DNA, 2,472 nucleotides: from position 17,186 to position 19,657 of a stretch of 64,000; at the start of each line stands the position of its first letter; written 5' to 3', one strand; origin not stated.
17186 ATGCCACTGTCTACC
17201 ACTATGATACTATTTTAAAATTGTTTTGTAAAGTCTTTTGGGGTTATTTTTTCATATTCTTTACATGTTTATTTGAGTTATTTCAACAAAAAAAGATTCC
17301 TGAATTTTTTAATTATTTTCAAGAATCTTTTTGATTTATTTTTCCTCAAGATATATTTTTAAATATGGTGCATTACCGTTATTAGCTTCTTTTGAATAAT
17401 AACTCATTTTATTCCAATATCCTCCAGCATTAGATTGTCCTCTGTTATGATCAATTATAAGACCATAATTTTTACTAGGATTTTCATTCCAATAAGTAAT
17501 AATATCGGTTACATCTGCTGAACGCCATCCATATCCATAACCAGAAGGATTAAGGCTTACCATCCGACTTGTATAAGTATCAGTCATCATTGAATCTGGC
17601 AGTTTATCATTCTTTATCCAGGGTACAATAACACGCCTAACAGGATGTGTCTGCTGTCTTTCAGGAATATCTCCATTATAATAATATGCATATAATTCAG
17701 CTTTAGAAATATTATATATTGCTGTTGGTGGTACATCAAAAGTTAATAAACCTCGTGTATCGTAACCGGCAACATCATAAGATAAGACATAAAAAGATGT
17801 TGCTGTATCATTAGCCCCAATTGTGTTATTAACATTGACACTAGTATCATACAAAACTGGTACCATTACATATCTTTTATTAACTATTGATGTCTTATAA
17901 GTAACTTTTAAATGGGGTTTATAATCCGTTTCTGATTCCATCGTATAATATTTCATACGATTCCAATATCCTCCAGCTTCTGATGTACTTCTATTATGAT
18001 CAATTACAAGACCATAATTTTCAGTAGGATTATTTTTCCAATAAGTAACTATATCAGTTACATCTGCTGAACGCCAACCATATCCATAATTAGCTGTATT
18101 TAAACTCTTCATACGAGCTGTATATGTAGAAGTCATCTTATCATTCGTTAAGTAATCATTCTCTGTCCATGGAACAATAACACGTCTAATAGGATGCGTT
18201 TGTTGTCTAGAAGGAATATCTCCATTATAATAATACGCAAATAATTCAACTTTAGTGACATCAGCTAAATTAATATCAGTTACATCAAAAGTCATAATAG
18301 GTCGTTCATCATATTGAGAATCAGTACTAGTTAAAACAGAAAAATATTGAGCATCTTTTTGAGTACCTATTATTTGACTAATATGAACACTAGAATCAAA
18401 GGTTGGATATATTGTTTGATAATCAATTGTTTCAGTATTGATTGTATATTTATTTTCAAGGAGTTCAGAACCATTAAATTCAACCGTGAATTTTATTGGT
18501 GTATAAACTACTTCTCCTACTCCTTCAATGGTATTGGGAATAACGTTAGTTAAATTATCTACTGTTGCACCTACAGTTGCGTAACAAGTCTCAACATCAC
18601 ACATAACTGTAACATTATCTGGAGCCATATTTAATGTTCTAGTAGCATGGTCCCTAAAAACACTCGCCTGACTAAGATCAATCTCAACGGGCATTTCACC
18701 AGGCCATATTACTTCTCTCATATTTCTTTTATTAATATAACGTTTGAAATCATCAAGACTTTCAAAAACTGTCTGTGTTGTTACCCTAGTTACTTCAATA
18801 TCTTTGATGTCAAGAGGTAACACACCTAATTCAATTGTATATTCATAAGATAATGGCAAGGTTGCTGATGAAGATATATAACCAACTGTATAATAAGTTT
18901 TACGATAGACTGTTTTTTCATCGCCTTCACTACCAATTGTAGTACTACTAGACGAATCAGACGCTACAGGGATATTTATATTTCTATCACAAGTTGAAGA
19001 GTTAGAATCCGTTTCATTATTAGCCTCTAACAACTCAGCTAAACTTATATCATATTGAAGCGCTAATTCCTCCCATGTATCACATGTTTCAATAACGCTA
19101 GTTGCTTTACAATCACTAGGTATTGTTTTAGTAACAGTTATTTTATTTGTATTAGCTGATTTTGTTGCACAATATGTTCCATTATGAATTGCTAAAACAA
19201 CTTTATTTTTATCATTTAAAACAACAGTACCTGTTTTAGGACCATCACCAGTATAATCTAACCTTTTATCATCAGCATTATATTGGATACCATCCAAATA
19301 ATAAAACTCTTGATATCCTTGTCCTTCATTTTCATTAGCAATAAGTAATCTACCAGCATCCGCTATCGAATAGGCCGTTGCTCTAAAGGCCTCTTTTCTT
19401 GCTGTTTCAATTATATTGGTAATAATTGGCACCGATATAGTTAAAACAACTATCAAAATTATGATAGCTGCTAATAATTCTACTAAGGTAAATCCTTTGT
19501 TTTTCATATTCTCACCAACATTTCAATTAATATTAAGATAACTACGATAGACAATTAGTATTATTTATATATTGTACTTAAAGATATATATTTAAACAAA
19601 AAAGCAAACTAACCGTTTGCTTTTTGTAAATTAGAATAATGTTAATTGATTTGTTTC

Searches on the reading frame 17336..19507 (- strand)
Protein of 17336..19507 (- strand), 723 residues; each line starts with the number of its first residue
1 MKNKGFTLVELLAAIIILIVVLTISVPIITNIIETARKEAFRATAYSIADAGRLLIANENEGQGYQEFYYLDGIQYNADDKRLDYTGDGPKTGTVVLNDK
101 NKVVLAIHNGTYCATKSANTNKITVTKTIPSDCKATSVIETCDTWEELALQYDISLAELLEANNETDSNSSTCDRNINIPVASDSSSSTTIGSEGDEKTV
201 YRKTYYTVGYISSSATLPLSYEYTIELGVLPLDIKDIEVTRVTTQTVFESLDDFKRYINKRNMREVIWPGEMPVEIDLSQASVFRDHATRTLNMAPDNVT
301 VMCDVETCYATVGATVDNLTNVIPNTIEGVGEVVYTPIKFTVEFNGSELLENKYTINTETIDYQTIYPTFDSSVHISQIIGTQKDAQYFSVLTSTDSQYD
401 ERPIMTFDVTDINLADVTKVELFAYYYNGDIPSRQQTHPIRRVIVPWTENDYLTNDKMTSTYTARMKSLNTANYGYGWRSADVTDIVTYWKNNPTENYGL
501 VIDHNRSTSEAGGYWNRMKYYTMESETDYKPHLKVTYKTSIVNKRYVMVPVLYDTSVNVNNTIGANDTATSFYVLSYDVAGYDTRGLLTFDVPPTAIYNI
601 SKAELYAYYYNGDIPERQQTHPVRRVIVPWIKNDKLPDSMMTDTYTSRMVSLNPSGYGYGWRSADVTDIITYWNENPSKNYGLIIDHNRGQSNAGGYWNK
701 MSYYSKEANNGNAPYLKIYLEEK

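Call 33: search_protein_families(library=pfam, proteins=[window:17336-19507:-], max_evalue=0.00001)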
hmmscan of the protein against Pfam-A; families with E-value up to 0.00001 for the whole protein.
window:17336-19507:- (723 aa): 1 family
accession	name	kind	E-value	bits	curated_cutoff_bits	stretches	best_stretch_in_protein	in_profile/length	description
PF00688.24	TGFb_propeptide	-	1.9e-07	31.4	25.8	0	398-507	105-212/242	TGF-beta propeptide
